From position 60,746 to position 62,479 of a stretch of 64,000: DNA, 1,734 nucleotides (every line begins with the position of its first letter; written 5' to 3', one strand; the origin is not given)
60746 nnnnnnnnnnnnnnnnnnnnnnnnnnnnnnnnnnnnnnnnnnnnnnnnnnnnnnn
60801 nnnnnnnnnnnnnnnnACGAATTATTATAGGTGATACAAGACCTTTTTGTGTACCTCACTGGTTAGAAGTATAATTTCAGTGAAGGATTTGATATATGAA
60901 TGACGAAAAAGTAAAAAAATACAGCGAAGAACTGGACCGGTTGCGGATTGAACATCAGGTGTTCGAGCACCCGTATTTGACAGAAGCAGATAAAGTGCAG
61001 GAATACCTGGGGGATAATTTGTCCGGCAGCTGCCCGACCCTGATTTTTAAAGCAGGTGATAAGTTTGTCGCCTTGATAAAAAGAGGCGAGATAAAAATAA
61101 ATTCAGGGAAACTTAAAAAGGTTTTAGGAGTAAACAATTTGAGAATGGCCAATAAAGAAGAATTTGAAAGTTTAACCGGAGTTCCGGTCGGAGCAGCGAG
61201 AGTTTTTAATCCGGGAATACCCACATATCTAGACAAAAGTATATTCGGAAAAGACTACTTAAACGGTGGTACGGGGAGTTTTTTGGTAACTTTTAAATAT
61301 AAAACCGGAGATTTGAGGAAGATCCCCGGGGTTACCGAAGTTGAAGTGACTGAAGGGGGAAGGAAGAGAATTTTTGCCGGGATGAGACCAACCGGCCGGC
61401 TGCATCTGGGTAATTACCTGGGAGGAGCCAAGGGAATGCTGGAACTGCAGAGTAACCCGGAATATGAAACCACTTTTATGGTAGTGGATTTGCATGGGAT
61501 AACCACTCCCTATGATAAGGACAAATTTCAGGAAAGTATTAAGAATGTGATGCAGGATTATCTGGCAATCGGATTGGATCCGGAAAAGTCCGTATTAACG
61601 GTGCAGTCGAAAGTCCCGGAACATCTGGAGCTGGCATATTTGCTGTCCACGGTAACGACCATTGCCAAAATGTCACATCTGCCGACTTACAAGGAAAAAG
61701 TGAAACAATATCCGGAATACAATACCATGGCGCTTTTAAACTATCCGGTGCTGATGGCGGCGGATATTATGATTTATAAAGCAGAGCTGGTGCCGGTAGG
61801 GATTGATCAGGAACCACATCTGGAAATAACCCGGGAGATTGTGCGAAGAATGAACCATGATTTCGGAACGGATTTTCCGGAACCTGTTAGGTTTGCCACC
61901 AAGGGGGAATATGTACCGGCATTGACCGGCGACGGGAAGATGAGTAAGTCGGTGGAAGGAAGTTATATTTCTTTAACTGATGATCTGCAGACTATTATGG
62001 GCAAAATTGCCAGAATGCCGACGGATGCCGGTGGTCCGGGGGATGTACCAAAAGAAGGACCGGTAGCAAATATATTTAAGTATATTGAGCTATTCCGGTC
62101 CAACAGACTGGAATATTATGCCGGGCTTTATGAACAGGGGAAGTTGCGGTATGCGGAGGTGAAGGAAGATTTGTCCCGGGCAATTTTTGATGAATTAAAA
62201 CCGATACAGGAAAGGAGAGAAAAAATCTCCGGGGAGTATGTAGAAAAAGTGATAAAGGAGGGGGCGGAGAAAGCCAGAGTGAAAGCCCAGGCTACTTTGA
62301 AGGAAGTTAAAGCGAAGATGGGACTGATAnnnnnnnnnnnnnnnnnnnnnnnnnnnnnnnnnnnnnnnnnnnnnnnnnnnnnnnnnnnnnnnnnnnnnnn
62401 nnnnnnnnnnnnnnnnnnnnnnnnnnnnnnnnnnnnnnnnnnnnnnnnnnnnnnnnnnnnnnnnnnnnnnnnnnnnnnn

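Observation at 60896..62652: TrpRS carrying an N-terminal YbaK/ProX-like deacylase-fold domain, co-operonic with a CsaA/Trbp111 tRNA-binding protein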

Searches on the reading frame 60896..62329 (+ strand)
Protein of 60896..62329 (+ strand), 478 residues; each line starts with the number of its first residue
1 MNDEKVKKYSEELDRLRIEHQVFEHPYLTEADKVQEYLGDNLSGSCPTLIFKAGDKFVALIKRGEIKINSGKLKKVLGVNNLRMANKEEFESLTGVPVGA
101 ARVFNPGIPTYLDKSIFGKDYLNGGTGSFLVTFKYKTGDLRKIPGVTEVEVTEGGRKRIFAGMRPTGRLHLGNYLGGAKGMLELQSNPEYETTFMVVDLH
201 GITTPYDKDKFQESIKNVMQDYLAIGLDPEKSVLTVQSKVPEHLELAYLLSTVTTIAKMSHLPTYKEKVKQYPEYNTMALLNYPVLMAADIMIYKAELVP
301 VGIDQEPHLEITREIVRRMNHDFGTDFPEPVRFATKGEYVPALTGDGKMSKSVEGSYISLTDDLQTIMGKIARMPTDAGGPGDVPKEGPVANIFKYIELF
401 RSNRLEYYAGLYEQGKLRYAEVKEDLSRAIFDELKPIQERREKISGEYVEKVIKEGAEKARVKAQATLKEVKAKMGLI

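Call 3: search_protein_families(library=pfam, proteins=[window:60896-62329:+], max_evalue=1)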
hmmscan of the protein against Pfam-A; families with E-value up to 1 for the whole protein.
window:60896-62329:+ (478 aa): 2 families
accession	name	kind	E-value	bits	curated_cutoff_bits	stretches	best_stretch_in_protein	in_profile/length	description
PF00579.31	tRNA-synt_1b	-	8.1e-59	199.8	21.1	1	156-431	5-288/292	tRNA synthetases class I (W and Y)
PF04073.20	tRNA_edit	-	1.4e-15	57.9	25.5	1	26-142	2-122/123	Aminoacyl-tRNA editing domain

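Call 4: search_protein_families(library=ncbifam, proteins=[window:60896-62329:+], max_evalue=1)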
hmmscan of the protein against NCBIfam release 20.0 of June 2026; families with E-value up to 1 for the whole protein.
window:60896-62329:+ (478 aa): 13 families
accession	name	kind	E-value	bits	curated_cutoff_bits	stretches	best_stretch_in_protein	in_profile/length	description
TIGR00233.1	trpS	equivalog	9.5e-84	281.5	176.75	1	156-477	2-328/328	tryptophan--tRNA ligase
NF008922.0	PRK12283.1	equivalog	6.8e-70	236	572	2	157-326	4-174/400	tryptophan--tRNA ligase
NF009207.0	PRK12556.1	equivalog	1.1e-61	208.5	479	1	157-477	4-331/332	tryptophan--tRNA ligase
NF008923.0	PRK12284.1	equivalog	7.6e-49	166.7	597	1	157-477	3-331/431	tryptophan--tRNA ligase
NF008925.0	PRK12285.1-2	equivalog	1.2e-24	86.9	451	1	155-454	61-362/365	tryptophan--tRNA ligase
NF008927.0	PRK12285.1-4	equivalog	3e-23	82.5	478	1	152-460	69-378/385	tryptophan--tRNA ligase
NF006330.0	PRK08560.1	equivalog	2e-18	66.5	220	1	154-457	30-325/342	tyrosine--tRNA ligase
NF008926.0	PRK12285.1-3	equivalog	2.8e-13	49.5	320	2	158-320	67-229/429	tryptophan--tRNA ligase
NF008924.0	PRK12285.1-1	equivalog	3.4e-13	49.6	644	1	215-456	133-369/381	tryptophan--tRNA ligase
NF008928.0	PRK12285.1-5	equivalog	3.6e-10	39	891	2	159-321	95-254/530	tryptophan--tRNA ligase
NF006625.0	PRK09194.1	equivalog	1e-05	24.7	558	1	4-116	234-347/559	proline--tRNA ligase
TIGR00011.1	YbaK_EbsC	equivalog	0.00039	20.2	153.25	1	13-125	7-127/152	Cys-tRNA(Pro) deacylase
NF007523.0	PRK10132.1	equivalog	0.078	13.7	157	1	453-475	39-61/108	hypothetical protein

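Call 5: find_homologous_proteins(query=window:60896-62329:+, max_evalue=0.00001)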
Query window:60896-62329:+ (478 aa): 7989 proteins with E <= 0.00001 among 8000 candidates; the best 120 are listed.
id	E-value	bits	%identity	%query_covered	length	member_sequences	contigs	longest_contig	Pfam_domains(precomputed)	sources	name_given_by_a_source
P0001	0.0e+0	1065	100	100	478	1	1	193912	PF00579.32,PF04073.21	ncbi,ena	-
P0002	1.0e-256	870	78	100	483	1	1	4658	PF00579.32,PF04073.21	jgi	jgi:tryptophanyl-tRNA synthetase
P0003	7.2e-246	834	77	100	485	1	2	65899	PF00579.32,PF04073.21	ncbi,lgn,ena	-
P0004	1.2e-237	807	74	100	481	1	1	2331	PF00579.32,PF04073.21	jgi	jgi:tryptophanyl-tRNA synthetase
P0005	2.8e-237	806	74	100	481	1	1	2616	PF00579.32,PF04073.21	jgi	jgi:tryptophanyl-tRNA synthetase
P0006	2.4e-236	803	74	100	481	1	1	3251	PF00579.32,PF04073.21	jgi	jgi:tryptophanyl-tRNA synthetase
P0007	1.5e-233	794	72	100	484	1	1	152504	PF00579.32,PF04073.21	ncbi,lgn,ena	-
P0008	8.1e-230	781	72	99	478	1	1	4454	PF00579.32,PF04073.21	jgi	jgi:tryptophanyl-tRNA synthetase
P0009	2.8e-228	776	73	100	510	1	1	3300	PF00579.32,PF04073.21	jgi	jgi:tryptophanyl-tRNA synthetase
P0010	2.7e-227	773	72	75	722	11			PF03483.23,PF00579.32,PF04073.21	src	-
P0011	7.6e-224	762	70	100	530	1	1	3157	PF00579.32,PF04073.21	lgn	-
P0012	4.2e-220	749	70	100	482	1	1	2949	PF00579.32,PF04073.21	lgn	-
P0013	1.7e-219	747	69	100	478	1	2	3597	PF00579.32,PF04073.21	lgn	-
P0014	8.7e-203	692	64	100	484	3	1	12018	PF00579.32,PF04073.21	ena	-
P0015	2.4e-178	612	59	100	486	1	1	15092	PF00579.32,PF04073.21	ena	-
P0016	3.7e-178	611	57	100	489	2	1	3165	PF00579.32,PF04073.21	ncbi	-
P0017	1.1e-177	609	58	100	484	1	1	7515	PF00579.32,PF04073.21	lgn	-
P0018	2.7e-177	608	58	100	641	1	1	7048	PF00579.32,PF01177.28,PF04073.21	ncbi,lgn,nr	ncbi:MAG: tryptophan--tRNA ligase [Patescibacteria group bacterium]|nr:tryptophan--tRNA ligase [Pate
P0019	1.2e-175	603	58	100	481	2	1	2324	PF00579.32,PF04073.21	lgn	-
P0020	3.9e-175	601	57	100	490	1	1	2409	PF00579.32,PF04073.21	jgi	jgi:tryptophanyl-tRNA synthetase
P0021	2.5e-174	598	83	68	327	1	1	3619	PF00579.32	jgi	jgi:tryptophanyl-tRNA synthetase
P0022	1.1e-173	596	55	100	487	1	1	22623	PF22541.3,PF00579.32,PF04073.21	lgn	-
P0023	5.2e-173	594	57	100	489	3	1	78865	PF00579.32,PF04073.21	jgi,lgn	jgi:tryptophanyl-tRNA synthetase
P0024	8.9e-173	593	57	100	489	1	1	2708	PF00579.32,PF04073.21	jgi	jgi:tryptophanyl-tRNA synthetase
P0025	4.4e-172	591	57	100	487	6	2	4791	PF00579.32,PF04073.21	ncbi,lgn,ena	ncbi:MAG: tryptophan--tRNA ligase [Patescibacteria group bacterium]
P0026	6.3e-172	590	57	99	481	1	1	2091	PF00579.32,PF04073.21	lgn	-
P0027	8.1e-172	590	56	100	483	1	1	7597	PF00579.32,PF04073.21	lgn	-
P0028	2.2e-170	585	81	68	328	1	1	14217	PF00579.32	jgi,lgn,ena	-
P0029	2.2e-170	585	56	100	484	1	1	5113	PF00579.32,PF04073.21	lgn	-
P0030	4.8e-170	584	46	100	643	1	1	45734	PF00579.32,PF04073.21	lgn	-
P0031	9.7e-170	583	56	100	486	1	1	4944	PF00579.32,PF04073.21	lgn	-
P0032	2.6e-168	579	55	100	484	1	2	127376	PF00579.32,PF04073.21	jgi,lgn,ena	-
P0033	3.5e-168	578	56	99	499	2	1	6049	PF00579.32,PF04073.21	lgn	-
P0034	1.5e-167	576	58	93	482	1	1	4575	PF00579.32,PF04073.21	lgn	-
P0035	3.1e-167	575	56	100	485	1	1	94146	PF00579.32,PF04073.21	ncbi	-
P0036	4.8e-167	574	79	68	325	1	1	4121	PF00579.32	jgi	jgi:tryptophanyl-tRNA synthetase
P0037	1.6e-166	573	78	67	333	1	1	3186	PF00579.32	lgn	-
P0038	2.2e-166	572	56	100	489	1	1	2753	PF00579.32,PF04073.21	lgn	-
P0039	2.7e-166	572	55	100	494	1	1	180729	PF00579.32,PF04073.21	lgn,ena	-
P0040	4.5e-166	571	54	100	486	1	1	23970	PF00579.32,PF04073.21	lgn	-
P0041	5.3e-166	571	54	100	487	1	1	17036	PF00579.32,PF04073.21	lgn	-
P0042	3.1e-165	568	74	70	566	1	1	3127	PF03483.23,PF00579.32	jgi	jgi:tryptophanyl-tRNA synthetase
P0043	9.8e-165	567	54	99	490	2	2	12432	PF00579.32,PF04073.21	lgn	-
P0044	1.2e-164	566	54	100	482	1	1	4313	PF00579.32,PF04073.21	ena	-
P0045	2.4e-164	565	54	100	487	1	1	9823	PF00579.32,PF04073.21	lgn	-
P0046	5.8e-164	564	53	100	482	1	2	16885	PF00579.32,PF04073.21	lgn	-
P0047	2.6e-163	562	54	100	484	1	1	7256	PF00579.32,PF04073.21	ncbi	-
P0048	2.9e-163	562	55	100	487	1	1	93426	PF00579.32,PF04073.21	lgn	-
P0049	2.9e-162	559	54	99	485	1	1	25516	PF00579.32,PF04073.21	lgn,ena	-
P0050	6.2e-162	558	54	100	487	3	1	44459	PF00579.32,PF04073.21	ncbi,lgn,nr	ncbi:tryptophan--tRNA ligase [Patescibacteria group bacterium]|nr:tryptophan--tRNA ligase [Patesciba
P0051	7.0e-162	557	52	100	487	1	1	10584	PF00579.32,PF04073.21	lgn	-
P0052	1.5e-161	556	53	100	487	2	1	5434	PF00579.32,PF04073.21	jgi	-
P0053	1.7e-161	556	54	100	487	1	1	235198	PF00579.32,PF04073.21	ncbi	-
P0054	2.6e-161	555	55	100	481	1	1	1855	PF00579.32,PF04073.21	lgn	-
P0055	6.3e-161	554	54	100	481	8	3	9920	PF00579.32,PF04073.21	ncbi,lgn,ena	ncbi:MAG: tryptophan--tRNA ligase [Patescibacteria group bacterium]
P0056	6.6e-161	554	54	100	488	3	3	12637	PF00579.32,PF04073.21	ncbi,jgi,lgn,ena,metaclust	metaclust:\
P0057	8.6e-161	554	54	100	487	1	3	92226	PF00579.32,PF04073.21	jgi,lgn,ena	-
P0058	1.4e-160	553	55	94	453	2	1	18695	PF00579.32,PF04073.21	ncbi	ncbi:MAG: tryptophan--tRNA ligase, partial [Patescibacteria group bacterium]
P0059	2.8e-160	552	53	100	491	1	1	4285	PF00579.32,PF04073.21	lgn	-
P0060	5.2e-160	551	54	100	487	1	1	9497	PF00579.32,PF04073.21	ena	-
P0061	8.0e-160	551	53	100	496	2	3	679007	PF00579.32,PF04073.21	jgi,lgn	jgi:tryptophanyl-tRNA synthetase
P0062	9.0e-160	550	53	100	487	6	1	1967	PF00579.32,PF04073.21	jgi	-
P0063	2.0e-159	549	55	100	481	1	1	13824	PF00579.32,PF04073.21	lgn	-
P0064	3.7e-159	548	52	100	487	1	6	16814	PF00579.32,PF04073.21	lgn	-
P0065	4.0e-159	548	52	100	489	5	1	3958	PF00579.32,PF04073.21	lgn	-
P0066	4.1e-159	548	54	100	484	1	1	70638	PF00579.32,PF04073.21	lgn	-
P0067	4.6e-159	548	53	100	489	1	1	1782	PF00579.32,PF04073.21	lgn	-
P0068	6.3e-159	548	53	100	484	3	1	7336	PF00579.32,PF04073.21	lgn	-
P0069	1.1e-158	547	54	100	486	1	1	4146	PF00579.32,PF04073.21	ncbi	-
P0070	1.2e-158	547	54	100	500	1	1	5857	PF00579.32,PF04073.21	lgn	-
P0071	1.2e-158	547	52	100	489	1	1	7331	PF00579.32,PF04073.21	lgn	-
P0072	2.6e-158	546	53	100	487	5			PF00579.32,PF04073.21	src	-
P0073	3.4e-158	545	53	100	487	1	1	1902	PF00579.32,PF04073.21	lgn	-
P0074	8.2e-158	544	52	100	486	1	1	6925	PF00579.32,PF04073.21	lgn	-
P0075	8.8e-158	544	53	100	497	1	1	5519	PF00579.32,PF04073.21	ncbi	-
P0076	9.4e-158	544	52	99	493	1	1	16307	PF00579.32,PF04073.21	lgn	-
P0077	1.1e-157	543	54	99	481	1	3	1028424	PF00579.32,PF04073.21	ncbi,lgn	-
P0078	1.4e-157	543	53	100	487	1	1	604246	PF00579.32,PF04073.21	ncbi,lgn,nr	ncbi:tryptophan--tRNA ligase [Candidatus Roizmanbacteria bacterium]|nr:tryptophan--tRNA ligase [Cand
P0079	5.4e-157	541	53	100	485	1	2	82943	PF00579.32,PF04073.21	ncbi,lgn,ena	-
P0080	8.0e-157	541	53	100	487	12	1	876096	PF00579.32,PF04073.21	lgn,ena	-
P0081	1.2e-156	540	53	100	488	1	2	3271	PF00579.32,PF04073.21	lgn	-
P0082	1.7e-156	540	51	100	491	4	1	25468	PF00579.32,PF04073.21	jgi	jgi:tryptophanyl-tRNA synthetase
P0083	1.8e-156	539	51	100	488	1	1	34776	PF00579.32,PF04073.21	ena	-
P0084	2.0e-156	539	53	100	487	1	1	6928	PF00579.32,PF04073.21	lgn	-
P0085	2.9e-156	539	54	100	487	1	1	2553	PF00579.32,PF04073.21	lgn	-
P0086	3.9e-156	538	74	68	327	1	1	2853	PF00579.32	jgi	jgi:tryptophanyl-tRNA synthetase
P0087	4.0e-156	538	53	100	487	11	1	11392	PF00579.32,PF04073.21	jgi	-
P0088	4.4e-156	538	53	100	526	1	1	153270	PF00579.32,PF04073.21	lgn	-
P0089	4.7e-156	538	53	100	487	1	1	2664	PF00579.32,PF04073.21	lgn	-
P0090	7.3e-156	537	53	100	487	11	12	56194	PF00579.32,PF04073.21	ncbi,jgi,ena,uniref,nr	ncbi:tryptophan--tRNA ligase [Candidatus Roizmanbacteria bacterium CG02_land_8_20_14_3_00_36_15]|uni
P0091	7.6e-156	537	53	99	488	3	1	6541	PF00579.32,PF04073.21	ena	-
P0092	9.3e-156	537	52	100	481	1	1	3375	PF00579.32,PF04073.21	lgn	-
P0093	1.1e-155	537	54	100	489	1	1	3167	PF00579.32,PF04073.21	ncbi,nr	ncbi:tryptophan--tRNA ligase [Candidatus Roizmanbacteria bacterium]|nr:tryptophan--tRNA ligase [Cand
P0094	1.5e-155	536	52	100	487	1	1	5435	PF00579.32,PF04073.21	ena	-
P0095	1.5e-155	536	53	100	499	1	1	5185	PF00579.32,PF04073.21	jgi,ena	-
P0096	1.8e-155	536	52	100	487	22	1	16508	PF00579.32,PF04073.21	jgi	-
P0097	2.4e-155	536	73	68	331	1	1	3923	PF00579.32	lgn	-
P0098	3.9e-155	535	52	100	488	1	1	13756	PF00579.32,PF04073.21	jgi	jgi:tryptophanyl-tRNA synthetase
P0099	4.5e-155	535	55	100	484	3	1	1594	PF00579.32,PF04073.21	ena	-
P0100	4.7e-155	535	55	100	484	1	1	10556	PF00579.32,PF04073.21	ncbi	-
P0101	5.1e-155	535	52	100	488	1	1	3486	PF00579.32,PF04073.21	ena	-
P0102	5.7e-155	535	52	100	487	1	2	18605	PF00579.32,PF04073.21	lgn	-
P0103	6.4e-155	534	52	99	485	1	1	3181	PF00579.32,PF04073.21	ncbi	-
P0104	6.8e-155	534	52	100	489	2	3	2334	PF00579.32,PF04073.21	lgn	-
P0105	7.2e-155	534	51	100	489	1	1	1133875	PF00579.32,PF04073.21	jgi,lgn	jgi:tryptophanyl-tRNA synthetase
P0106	7.9e-155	534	53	100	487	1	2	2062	PF00579.32,PF04073.21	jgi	-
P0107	8.2e-155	534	52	100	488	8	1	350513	PF00579.32,PF04073.21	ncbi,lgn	-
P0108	9.2e-155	534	53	100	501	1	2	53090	PF00579.32,PF04073.21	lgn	-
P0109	1.1e-154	534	52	100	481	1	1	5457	PF00579.32,PF04073.21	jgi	-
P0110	1.3e-154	533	51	99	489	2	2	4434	PF00579.32,PF04073.21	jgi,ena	-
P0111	2.4e-154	532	52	100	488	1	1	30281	PF00579.32,PF04073.21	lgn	-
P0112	3.0e-154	532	50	100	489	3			PF00579.32,PF04073.21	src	-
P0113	3.3e-154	532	52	100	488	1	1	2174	PF00579.32,PF04073.21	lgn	-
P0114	3.8e-154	532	52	100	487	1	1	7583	PF00579.32,PF04073.21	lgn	-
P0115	5.3e-154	531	52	100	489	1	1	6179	PF00579.32,PF04073.21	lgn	-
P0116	5.4e-154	531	52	100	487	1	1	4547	PF00579.32,PF04073.21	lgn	-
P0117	5.4e-154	531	52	100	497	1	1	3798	PF00579.32,PF04073.21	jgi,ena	-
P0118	7.7e-154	531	71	68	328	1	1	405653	PF00579.32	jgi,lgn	-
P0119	8.8e-154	531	52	100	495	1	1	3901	PF00579.32,PF04073.21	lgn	-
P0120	1.3e-153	530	54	100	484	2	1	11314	PF00579.32,PF04073.21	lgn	-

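Call 15: find_encoding_contigs(protein=P0001, flank=10000, max_places=3)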
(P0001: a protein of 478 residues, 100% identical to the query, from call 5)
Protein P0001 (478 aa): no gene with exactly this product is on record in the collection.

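Call 22: find_related_loci(query=A2, collection=genome_contigs, flank=8000)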
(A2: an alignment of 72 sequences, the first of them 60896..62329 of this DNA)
Query A2 (478 aa) in genome_contigs; peptide patterns used: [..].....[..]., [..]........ (x = any residue, [..] = any of these).
600 stretches matched a pattern (row limit reached: there are more); 454 encode a relative of the query (tblastn E <= 1e-3); the best 80 are kept; 80 distinct loci.
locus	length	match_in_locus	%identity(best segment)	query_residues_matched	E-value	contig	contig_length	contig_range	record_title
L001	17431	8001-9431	54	3-477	7e-175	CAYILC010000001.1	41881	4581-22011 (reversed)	MAG TPA_asm: uncultured Pseudomonadales bacterium isolate ERP119705_co23_558 genome assembly, contig: NODE_656_length_41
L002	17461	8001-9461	53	1-478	1e-166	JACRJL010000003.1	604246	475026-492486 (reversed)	MAG: Candidatus Roizmanbacteria bacterium isolate NC_groundwater_1828_Pr3_B-0.1um_37_28 SR-2_scaffold_141_2534256, whole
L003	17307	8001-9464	52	1-478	6e-165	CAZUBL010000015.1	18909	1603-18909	MAG TPA_asm: uncultured Gammaproteobacteria bacterium isolate SRP193661_co1_195 genome assembly, contig: NODE_3013_lengt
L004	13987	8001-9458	50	1-477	4e-160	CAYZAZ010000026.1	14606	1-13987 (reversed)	MAG TPA_asm: uncultured Gammaproteobacteria bacterium isolate SRP050083_co7_250 genome assembly, contig: NODE_3350_lengt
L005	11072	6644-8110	50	1-477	5e-160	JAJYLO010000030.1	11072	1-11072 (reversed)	MAG: bacterium isolate DBS2-1.bin80 NODE_11292_length_11072_cov_3.017725, whole genome shotgun sequence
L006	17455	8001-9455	50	1-476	3e-156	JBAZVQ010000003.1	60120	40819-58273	MAG: Patescibacteria group bacterium isolate SO_2017_GW1_256 NODE_2729_length_60120_cov_9.971430_OW334_2017, whole genom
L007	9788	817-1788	69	155-478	3e-153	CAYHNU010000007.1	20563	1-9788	MAG TPA_asm: uncultured Gammaproteobacteria bacterium isolate ERP119705_co13_425 genome assembly, contig: NODE_3225_leng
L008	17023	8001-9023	68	133-475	3e-148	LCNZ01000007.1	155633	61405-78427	MAG: Candidatus Amesbacteria bacterium GW2011_GWB1_47_19 UX91_C0007, whole genome shotgun sequence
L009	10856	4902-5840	66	156-478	4e-141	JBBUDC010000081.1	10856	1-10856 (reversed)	MAG: Patescibacteria group bacterium isolate H43-bin206_1 H43_bin206_1_000000000081, whole genome shotgun sequence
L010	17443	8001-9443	50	6-477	2e-155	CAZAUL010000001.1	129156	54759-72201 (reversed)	MAG TPA_asm: uncultured Gammaproteobacteria bacterium isolate SRP329715_co1_185 genome assembly, contig: NODE_130_length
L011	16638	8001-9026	60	136-476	2e-133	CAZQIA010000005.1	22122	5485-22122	MAG TPA_asm: uncultured Gammaproteobacteria bacterium isolate SRP173033_co3_77 genome assembly, contig: NODE_2710_length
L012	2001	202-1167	62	157-477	1e-139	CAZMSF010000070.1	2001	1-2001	MAG TPA_asm: uncultured Gammaproteobacteria bacterium isolate SRP135725_co1_372 genome assembly, contig: NODE_119217_len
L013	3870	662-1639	62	156-478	6e-132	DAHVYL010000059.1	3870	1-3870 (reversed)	MAG TPA_asm: Candidatus Woesebacteria bacterium isolate clean783 NODE_59_length_3870_cov_4.293435, whole genome shotgun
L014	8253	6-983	61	156-478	2e-128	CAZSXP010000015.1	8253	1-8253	MAG TPA_asm: uncultured Gammaproteobacteria bacterium isolate SRP062349_co2_93 genome assembly, contig: NODE_4727_length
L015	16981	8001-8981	60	154-477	3e-128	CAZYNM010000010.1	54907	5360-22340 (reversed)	MAG TPA_asm: uncultured Pseudomonadales bacterium isolate SRP292972_co1_113 genome assembly, contig: NODE_388_length_549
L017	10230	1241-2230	62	153-478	2e-127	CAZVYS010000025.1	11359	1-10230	MAG TPA_asm: uncultured Pseudomonadales bacterium isolate SRP077602_co2_364 genome assembly, contig: NODE_8621_length_11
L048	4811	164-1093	59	155-461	4e-121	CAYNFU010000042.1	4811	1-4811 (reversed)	MAG TPA_asm: uncultured Gammaproteobacteria bacterium isolate SRP050083_co2_220 genome assembly, contig: NODE_17009_leng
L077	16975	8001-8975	53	155-477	4e-104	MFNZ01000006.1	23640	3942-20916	MAG: Candidatus Levybacteria bacterium RIFCSPHIGHO2_02_FULL_37_13 rifcsphigho2_02_scaffold_12023, whole genome shotgun s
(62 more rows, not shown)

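Call 34: search_protein_families(library=ncbifam, proteins=[P0010, P0042], max_evalue=1e-10)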
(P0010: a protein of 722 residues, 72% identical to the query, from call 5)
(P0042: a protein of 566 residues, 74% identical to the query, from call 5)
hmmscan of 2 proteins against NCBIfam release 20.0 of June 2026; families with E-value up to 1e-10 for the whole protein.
P0010 (722 aa): 11 families
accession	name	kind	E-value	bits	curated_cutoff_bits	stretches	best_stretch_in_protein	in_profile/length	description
TIGR00233.1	trpS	equivalog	6.6e-80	268.8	176.75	1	393-719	2-328/328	tryptophan--tRNA ligase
NF008922.0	PRK12283.1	equivalog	4.5e-68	230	572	1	393-563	3-174/400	tryptophan--tRNA ligase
NF009207.0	PRK12556.1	equivalog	3.8e-58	196.9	479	1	393-719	3-331/332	tryptophan--tRNA ligase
NF008923.0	PRK12284.1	equivalog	4.1e-46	157.6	597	1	393-719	2-331/431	tryptophan--tRNA ligase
NF008925.0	PRK12285.1-2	equivalog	3.3e-24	85.5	451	1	384-614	53-279/365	tryptophan--tRNA ligase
NF008927.0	PRK12285.1-4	equivalog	3e-23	82.5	478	1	383-697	63-376/385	tryptophan--tRNA ligase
NF006330.0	PRK08560.1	equivalog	2.9e-17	62.7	220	1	386-677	25-310/342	tyrosine--tRNA ligase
TIGR00472.1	pheT_bact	equivalog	6.7e-14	51.1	402.65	1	246-353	247-354/798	phenylalanine--tRNA ligase subunit beta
NF008926.0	PRK12285.1-3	equivalog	2e-13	50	320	0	386-557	58-229/429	tryptophan--tRNA ligase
NF008924.0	PRK12285.1-1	equivalog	5.5e-12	45.6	644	1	447-684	128-361/381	tryptophan--tRNA ligase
NF008928.0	PRK12285.1-5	equivalog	2.8e-11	42.6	891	0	386-557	85-253/530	tryptophan--tRNA ligase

P0042 (566 aa): 10 families
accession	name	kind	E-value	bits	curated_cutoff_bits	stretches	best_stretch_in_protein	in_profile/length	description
TIGR00233.1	trpS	equivalog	1.2e-84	284.5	176.75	1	239-560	2-328/328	tryptophan--tRNA ligase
NF008922.0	PRK12283.1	equivalog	5.7e-69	232.9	572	2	239-408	3-173/400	tryptophan--tRNA ligase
NF009207.0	PRK12556.1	equivalog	2.6e-60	204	479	1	240-560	4-331/332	tryptophan--tRNA ligase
NF008923.0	PRK12284.1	equivalog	6.8e-48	163.5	597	1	240-560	3-331/431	tryptophan--tRNA ligase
NF008925.0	PRK12285.1-2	equivalog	1.2e-26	93.6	451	1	232-536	55-361/365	tryptophan--tRNA ligase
NF008927.0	PRK12285.1-4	equivalog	4.2e-24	85.3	478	1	234-541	68-376/385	tryptophan--tRNA ligase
NF006330.0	PRK08560.1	equivalog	2e-16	60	220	1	234-485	27-272/342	tyrosine--tRNA ligase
NF008926.0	PRK12285.1-3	equivalog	1.6e-15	56.9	320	0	226-403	53-229/429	tryptophan--tRNA ligase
TIGR00472.1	pheT_bact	equivalog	3.3e-15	55.4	402.65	1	91-196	246-351/798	phenylalanine--tRNA ligase subunit beta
NF008924.0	PRK12285.1-1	equivalog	3.3e-14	52.9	644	1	236-539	70-369/381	tryptophan--tRNA ligase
